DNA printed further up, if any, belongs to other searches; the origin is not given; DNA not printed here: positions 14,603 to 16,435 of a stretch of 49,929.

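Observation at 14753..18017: Catalytically degenerate periplasmic 5-prime-nucleotidase homolog coupled to a membrane diguanylate cyclase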

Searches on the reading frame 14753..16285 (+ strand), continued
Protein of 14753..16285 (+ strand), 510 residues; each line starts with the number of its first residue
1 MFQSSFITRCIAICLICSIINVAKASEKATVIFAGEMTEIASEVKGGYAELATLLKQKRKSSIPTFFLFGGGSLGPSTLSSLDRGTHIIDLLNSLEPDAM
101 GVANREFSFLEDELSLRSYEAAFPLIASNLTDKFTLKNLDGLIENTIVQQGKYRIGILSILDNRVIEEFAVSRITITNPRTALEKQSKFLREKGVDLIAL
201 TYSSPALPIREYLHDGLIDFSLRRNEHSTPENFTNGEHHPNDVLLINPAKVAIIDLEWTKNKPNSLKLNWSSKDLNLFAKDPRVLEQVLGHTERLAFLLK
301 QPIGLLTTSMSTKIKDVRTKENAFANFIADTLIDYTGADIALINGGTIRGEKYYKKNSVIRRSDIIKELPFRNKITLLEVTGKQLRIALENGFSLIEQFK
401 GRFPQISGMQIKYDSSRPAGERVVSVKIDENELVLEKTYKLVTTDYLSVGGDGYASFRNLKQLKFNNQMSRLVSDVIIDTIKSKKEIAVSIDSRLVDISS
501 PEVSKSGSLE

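Call 35: fold_search(model_id=the predicted structure, library=pdb)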
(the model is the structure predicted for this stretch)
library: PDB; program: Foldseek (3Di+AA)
matches with E <= 10: 1263; with E <= 0.001: 79
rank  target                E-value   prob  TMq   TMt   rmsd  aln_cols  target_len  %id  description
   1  2z1a                  1.5e-44  1.00  0.71  0.71   5.7       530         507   21  Crystal structure of 5'-nucleotidase precursor from Thermus thermophilus HB8 (released 2007-11-13)
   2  3ive                  7.4e-44  1.00  0.74  0.76   4.3       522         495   22  Putative 5'-Nucleotidase (c4898) from Escherichia Coli in complex with Cytidine (released 2009-09-29)
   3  3ivd_A                5.8e-43  1.00  0.73  0.75   4.3       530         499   21  Putative 5'-Nucleotidase (c4898) from Escherichia Coli in complex with Uridine (released 2009-09-29)
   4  3ivd_B                2.2e-42  1.00  0.73  0.74   4.5       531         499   21  Putative 5'-Nucleotidase (c4898) from Escherichia Coli in complex with Uridine (released 2009-09-29)
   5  7qga                  8.5e-42  1.00  0.54  0.53  10.5       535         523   18  Human CD73 (ecto 5'-nucleotidase) in complex with MRS4598 (a 3-methyl-CMPCP derivative, compound 16 in paper) in the ope (released 2022-02-16)
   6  9hjg_A                5.9e-41  1.00  0.77  0.75   4.4       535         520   18  Crystal structure of human CD73 (ecto-5'-nucleotidase) in complex with an N6-disubstituted acyclic ADP analog (compoun (released 2025-05-28)
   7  5h7w_A                8.6e-41  1.00  0.56  0.55  10.2       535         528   20  Crystal structure of 5'-nucleotidase from venom of Naja atra (released 2017-11-22)
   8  6xue_A                1.0e-40  1.00  0.70  0.70   5.5       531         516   18  Human Ecto-5'-nucleotidase (CD73) in complex with A2396 (compound 74 in publication) in the closed form in crystal for (released 2020-04-22)
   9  5h7w_B                1.4e-40  1.00  0.55  0.53  10.7       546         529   19  Crystal structure of 5'-nucleotidase from venom of Naja atra (released 2017-11-22)
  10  9r0d_B                1.5e-40  1.00  0.72  0.70   5.4       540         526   17  Human CD73 (ecto 5'-nucleotidase) in complex with compound 7 (released 2025-11-12)
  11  4h1y                  1.9e-40  1.00  0.54  0.53  10.5       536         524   18  Human ecto-5'-nucleotidase (CD73): crystal form II (open) in complex with PSB11552 (released 2012-11-28)
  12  6hxw_A                2.1e-40  1.00  0.71  0.69   5.5       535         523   18  structure of human CD73 in complex with antibody IPH53 (released 2019-08-28)
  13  6vc9_A                3.2e-40  1.00  0.59  0.58   7.4       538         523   18  TB19 complex (released 2020-11-11)
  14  7jv8_A                4.4e-40  1.00  0.74  0.72   5.1       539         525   18  Human CD73 (ecto 5'-nucleotidase) in complex with compound 35 (released 2020-09-23)
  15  7d0v_A                5.0e-40  1.00  0.55  0.53  10.3       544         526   19  Crystal structure of Taiwan cobra 5'-nucleotidase (released 2021-09-15)
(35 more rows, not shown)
